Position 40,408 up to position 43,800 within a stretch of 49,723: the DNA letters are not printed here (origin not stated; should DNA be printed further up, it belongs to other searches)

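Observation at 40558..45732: Two adjacent secreted proteins share a short C-terminal tag, FLPL(I/V)LRG-x-stop, and one is a C25-type peptidase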

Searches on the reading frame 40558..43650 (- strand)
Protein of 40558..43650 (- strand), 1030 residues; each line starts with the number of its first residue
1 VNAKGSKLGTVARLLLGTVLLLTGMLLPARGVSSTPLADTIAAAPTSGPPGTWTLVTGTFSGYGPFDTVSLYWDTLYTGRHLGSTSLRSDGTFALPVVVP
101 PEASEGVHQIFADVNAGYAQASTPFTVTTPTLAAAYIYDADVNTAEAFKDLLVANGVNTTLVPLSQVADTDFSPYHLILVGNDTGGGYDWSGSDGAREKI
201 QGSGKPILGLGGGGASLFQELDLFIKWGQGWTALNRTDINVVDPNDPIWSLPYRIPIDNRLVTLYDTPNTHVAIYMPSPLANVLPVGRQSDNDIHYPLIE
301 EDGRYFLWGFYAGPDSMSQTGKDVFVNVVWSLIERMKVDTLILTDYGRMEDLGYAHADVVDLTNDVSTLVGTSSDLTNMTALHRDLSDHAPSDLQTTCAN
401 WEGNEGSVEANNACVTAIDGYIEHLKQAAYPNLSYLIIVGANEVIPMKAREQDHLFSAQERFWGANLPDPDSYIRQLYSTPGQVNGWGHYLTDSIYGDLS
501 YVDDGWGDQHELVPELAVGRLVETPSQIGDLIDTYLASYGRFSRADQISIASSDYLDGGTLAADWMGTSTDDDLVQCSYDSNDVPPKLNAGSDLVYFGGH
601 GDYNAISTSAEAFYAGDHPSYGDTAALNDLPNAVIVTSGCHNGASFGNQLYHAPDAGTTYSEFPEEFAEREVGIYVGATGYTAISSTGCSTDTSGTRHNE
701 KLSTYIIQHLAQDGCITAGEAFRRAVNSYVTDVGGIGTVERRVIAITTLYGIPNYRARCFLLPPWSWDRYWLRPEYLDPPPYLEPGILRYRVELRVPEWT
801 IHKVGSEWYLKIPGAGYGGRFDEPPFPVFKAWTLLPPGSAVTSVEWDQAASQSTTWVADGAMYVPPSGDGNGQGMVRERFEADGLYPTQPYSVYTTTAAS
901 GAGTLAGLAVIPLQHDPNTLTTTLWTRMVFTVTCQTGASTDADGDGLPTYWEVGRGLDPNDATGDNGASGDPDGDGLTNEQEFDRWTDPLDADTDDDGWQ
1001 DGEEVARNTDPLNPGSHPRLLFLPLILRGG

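Call 3: search_protein_families(library=ncbifam, proteins=[window:40558-43650:-], max_evalue=0.1)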
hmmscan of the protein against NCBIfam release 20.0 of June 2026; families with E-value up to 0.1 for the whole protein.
window:40558-43650:- (1030 aa): 3 families
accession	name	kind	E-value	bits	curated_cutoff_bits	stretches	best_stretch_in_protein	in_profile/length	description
NF042425.1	Amuc_1099_fam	equivalog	1.8e-06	27.8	50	2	991-1020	127-156/321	Amuc_1099 family pilus-like system protein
NF033765.2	gliding_CglD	equivalog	0.018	12.8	400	1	938-1005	174-241/1124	adventurous gliding motility lipoprotein CglD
NF047639.1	throspo3_MtsD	equivalog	0.033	12.3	800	1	940-994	481-532/651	cell-cell cohesion protein MtsD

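Call 4: search_protein_families(library=pfam, proteins=[window:40558-43650:-], max_evalue=0.1)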
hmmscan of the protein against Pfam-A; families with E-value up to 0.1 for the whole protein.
window:40558-43650:- (1030 aa): 2 families
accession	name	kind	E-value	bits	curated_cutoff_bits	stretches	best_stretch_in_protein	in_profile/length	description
PF01364.23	Peptidase_C25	-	2.9e-12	46.9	23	1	415-735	46-350/374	Peptidase family C25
PF18884.5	TSP3_bac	-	0.00017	21.8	25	2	993-1014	1-22/22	Bacterial TSP3 repeat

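Call 7: find_homologous_proteins(query=window:40558-43650:-, max_evalue=0.00001)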
Query window:40558-43650:- (1030 aa): 37 proteins with E <= 0.00001 among 8000 candidates.
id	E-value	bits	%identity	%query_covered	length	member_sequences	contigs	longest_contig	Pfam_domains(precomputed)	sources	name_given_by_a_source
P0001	0.0e+0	2402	100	100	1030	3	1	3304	PF01364.25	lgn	-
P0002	0.0e+0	1488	66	96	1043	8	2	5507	PF01364.25,PF18884.6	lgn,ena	-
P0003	0.0e+0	1484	66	96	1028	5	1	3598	PF01364.25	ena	-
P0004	0.0e+0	1423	63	96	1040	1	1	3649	PF01364.25,PF18884.6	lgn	-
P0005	0.0e+0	1385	62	97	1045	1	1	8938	PF01364.25,PF18884.6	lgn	-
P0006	0.0e+0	1369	61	97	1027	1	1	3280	PF01364.25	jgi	jgi:hypothetical protein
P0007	0.0e+0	1362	61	98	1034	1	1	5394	PF01364.25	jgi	jgi:hypothetical protein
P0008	0.0e+0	1357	60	99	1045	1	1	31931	PF01364.25,PF18884.6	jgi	jgi:hypothetical protein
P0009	0.0e+0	1345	60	100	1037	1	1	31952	PF01364.25,PF18884.6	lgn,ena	-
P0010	0.0e+0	1343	62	96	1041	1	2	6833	PF01364.25,PF18884.6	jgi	-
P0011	0.0e+0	1341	58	98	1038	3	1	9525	PF01364.25,PF18884.6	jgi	jgi:hypothetical protein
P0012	0.0e+0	1328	60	99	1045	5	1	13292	PF01364.25,PF18884.6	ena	-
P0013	0.0e+0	1296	59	100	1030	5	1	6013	PF01364.25,PF18884.6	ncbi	-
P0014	0.0e+0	1259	56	100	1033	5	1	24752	PF01364.25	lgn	-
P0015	0.0e+0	1099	52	98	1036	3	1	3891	PF18884.6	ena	-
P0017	9.5e-287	972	48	97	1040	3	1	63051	PF18884.6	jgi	jgi:hypothetical protein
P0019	7.3e-273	926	70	57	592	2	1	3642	PF01364.25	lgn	-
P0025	1.7e-233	796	43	96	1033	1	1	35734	PF18884.6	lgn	-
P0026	1.1e-231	790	43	99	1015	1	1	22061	PF01364.25,PF18884.6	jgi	jgi:hypothetical protein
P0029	4.2e-140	487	41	69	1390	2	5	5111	PF13620.13,PF01364.25,PF18884.6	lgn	-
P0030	2.3e-48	183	43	19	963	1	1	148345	PF07714.24,PF00069.32,PF00498.32,PF16697.11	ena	-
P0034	6.7e-33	132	39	19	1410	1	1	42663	PF13768.13,PF00092.35,PF13529.14,PF13519.13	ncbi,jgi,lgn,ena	-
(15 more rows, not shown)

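Call 24: search_protein_families(library=ncbifam, proteins=[window:40558-43650:-], max_evalue=10)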
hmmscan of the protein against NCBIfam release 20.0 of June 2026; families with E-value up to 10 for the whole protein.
window:40558-43650:- (1030 aa): 3 families
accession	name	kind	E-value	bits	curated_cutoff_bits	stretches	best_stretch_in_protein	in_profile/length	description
NF042425.1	Amuc_1099_fam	equivalog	1.8e-06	27.8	50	2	991-1020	127-156/321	Amuc_1099 family pilus-like system protein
NF033765.2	gliding_CglD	equivalog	0.018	12.8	400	1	938-1005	174-241/1124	adventurous gliding motility lipoprotein CglD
NF047639.1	throspo3_MtsD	equivalog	0.033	12.3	800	1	940-994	481-532/651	cell-cell cohesion protein MtsD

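Call 39: find_encoding_contigs(protein=P0017, flank=10000, max_places=1)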
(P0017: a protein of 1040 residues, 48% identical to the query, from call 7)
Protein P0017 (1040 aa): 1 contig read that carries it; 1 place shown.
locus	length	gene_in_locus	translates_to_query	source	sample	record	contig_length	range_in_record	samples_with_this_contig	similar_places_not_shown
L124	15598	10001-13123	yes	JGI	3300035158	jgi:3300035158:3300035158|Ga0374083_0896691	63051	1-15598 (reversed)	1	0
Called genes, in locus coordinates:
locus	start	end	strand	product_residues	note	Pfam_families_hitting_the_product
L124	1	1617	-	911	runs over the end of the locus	PF02608:Bmp, PF00496:SBP_bac_5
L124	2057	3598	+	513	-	PF00005:ABC_tran, PF13175:AAA_15 (faint), PF13304:AAA_21 (faint), PF00005:ABC_tran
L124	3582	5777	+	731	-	PF02608:Bmp, PF13407:Peripla_BP_4 (weak), PF02653:BPD_transp_2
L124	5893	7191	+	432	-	PF02653:BPD_transp_2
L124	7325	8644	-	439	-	-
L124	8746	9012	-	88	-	-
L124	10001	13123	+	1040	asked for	PF18884:TSP3_bac (faint)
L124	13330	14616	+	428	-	-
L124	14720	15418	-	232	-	PF05728:UPF0227, PF12146:Hydrolase_4 (faint), PF12697:Abhydrolase_6 (weak), PF00561:Abhydrolase_1 (faint)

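Call 40: find_encoding_contigs(protein=P0025, flank=10000, max_places=1)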
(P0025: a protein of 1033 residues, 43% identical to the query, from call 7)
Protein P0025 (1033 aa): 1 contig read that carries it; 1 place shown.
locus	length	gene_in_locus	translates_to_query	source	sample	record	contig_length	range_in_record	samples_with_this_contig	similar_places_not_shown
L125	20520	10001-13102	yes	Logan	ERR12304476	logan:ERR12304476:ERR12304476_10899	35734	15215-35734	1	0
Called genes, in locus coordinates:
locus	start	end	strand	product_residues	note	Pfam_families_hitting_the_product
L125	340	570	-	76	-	-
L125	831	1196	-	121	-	PF26941:DUF8292 (weak)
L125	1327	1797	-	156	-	-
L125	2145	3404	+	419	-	PF24316:Tli3 (faint), PF13088:BNR_2 (faint), PF02012:BNR (faint)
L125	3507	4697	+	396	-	PF07786:HGSNAT_cat, PF01757:Acyl_transf_3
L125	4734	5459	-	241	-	-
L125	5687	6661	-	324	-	PF00583:Acetyltransf_1 (weak), PF13508:Acetyltransf_7 (weak)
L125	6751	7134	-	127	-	PF24709:DUF7670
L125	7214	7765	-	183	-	PF01980:TrmO_N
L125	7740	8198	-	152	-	PF06445:GyrI-like, PF14526:Cass2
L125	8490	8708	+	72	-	-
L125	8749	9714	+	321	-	-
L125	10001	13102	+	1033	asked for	PF18884:TSP3_bac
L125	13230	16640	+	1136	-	PF07210:DUF1416 (faint), PF09430:EMC7_beta-sandw (faint), PF13620:CarboxypepD_reg (weak), PF13715:CarbopepD_reg_2 (faint), PF14686:fn3_3 (faint), PF17210:SdrD_B (faint), PF17802:SpaA (faint), PF13620:CarboxypepD_reg, +2 more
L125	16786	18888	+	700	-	-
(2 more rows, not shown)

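Call 41: find_encoding_contigs(protein=P0026, flank=10000, max_places=1)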
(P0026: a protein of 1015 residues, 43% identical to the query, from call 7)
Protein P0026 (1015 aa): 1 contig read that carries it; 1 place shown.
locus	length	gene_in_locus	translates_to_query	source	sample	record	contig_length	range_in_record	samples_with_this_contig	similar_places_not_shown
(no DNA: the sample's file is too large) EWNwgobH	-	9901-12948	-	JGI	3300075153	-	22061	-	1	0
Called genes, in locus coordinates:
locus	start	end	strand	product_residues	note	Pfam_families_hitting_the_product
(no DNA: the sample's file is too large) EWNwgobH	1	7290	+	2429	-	?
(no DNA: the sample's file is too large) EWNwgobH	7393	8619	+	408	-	PF08450:SGL (faint), PF24684:Vgb_lyase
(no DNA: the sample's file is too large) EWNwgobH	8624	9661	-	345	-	PF00248:Aldo_ket_red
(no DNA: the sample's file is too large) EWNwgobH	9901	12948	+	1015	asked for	PF01364:Peptidase_C25, PF18884:TSP3_bac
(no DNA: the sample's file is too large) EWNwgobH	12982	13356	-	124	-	PF18899:DUF5655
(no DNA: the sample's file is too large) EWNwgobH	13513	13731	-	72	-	PF07311:Dodecin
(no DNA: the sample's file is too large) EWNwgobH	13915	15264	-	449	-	PF00202:Aminotran_3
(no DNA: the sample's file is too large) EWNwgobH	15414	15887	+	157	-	-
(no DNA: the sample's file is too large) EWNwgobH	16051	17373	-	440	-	-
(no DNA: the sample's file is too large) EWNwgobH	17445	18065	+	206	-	PF00300:His_Phos_1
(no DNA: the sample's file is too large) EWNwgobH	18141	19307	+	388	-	PF13439:Glyco_transf_4 (weak), PF13579:Glyco_trans_4_4, PF13477:Glyco_trans_4_2 (weak), PF00534:Glycos_transf_1, PF13692:Glyco_trans_1_4, PF13524:Glyco_trans_1_2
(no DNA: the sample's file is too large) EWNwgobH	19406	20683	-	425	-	PF00364:Biotin_lipoyl, PF02817:E3_binding, PF00198:2-oxoacid_dh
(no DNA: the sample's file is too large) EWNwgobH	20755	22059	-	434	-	?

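Call 43: search_solved_structures(query=window:40558-43650:-, max_evalue=1, show_alignments=3)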
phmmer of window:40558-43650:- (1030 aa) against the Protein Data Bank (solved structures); distinct sequences matched with E-value up to 1: 1.
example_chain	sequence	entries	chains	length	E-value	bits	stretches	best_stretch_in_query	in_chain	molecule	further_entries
4llq_A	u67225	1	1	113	0.59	11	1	31-116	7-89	mutated CH1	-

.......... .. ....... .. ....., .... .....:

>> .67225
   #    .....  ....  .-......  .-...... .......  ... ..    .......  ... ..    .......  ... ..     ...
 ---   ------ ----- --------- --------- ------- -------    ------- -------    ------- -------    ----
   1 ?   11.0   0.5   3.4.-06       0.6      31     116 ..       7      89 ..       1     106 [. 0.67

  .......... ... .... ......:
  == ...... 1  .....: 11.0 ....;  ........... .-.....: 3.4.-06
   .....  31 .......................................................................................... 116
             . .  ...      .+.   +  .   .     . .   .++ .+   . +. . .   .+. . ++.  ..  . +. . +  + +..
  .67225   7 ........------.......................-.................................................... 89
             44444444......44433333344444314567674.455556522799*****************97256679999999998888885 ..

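Call 61: predict_structure(alignment_id=A2)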
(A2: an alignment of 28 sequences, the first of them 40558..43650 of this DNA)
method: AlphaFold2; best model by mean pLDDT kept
length: 1030 residues; sequences in the alignment: 28
mean_pLDDT: 82.8   pTM: 0.68
mean pLDDT of the five models: 82.8, 82.3, 81.2, 79.0, 78.0
residues with pLDDT >= 90: 402; 70-90: 477; 50-70: 95; < 50: 56
segments of 3 or more residues with pLDDT < 50: 1-6, 25-35, 505-512, 653-656, 760-768, 867-876, 1023-1026, 1028-1030
pLDDT, mean of each block of 10 residues (from residue 1): 46 72 46 54 93 92 93 91 92 93 95 91 96 96 97 95 95 94 94 91 91 96 92 88 86 87 92 90 88 91 93 94 95 90 92 90 94 86 89 83 72 87 82 89 85 65 68 74 78 65 48 68 88 90 85 86 79 87 90 87 85 86 91 89 75 50 87 90 74 80 91 81 82 69 85 80 43 80 84 87 79 68 74 87 91 90 58 48 85 75 82 91 93 90 88 84 87 91 89 81 89 79 43
secondary structure, 60 per line:
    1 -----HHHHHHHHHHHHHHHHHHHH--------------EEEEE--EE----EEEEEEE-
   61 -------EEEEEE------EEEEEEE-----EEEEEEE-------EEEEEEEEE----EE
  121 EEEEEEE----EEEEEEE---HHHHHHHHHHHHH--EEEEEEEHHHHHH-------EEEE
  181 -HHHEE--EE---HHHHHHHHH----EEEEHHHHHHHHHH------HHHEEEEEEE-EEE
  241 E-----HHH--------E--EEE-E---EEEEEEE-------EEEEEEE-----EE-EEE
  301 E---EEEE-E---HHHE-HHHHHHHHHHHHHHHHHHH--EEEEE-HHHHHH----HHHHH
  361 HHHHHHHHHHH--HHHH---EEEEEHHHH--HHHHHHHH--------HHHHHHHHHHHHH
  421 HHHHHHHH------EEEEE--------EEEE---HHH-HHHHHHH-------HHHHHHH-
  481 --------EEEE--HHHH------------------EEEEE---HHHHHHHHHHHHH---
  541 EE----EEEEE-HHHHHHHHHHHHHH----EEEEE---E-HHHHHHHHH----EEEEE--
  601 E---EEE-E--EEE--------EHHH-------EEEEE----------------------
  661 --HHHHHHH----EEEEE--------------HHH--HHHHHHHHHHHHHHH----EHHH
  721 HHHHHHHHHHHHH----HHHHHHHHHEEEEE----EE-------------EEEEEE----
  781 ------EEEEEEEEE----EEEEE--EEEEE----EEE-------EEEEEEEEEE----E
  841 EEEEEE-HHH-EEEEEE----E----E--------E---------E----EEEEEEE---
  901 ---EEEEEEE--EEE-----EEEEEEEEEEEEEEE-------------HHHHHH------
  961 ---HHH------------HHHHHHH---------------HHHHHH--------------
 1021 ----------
elements in order (helices of 4 or more, strands of 3 or more residues): H6-25 E40-44 E53-59 E68-73 E80-86 E92-98 E106-114 E119-127 E132-138 H142-154 E157-163 H164-169 E177-180 H194-202 E207-210 H211-220 E230-236 E238-241 E261-263 E269-275 E283-289 E298-301 E305-308 H319-337 E340-344 H346-351 H356-371 H374-377 E381-385 H386-389 H392-399 H408-428 E435-439 E448-451 H459-465 H473-479 E489-492 H495-498 E517-521 H525-537 E547-551 H553-566 E571-575 H581-589 E594-598 E605-607 E612-614 E634-638 H663-669 E674-678 H698-712 H718-733 H738-746 E747-751 E771-776 E787-795 E800-804 E807-811 E816-818 E826-835 E840-846 E852-857 E891-897 E904-910 E913-915 E921-935 H949-954 H979-985 H1001-1006
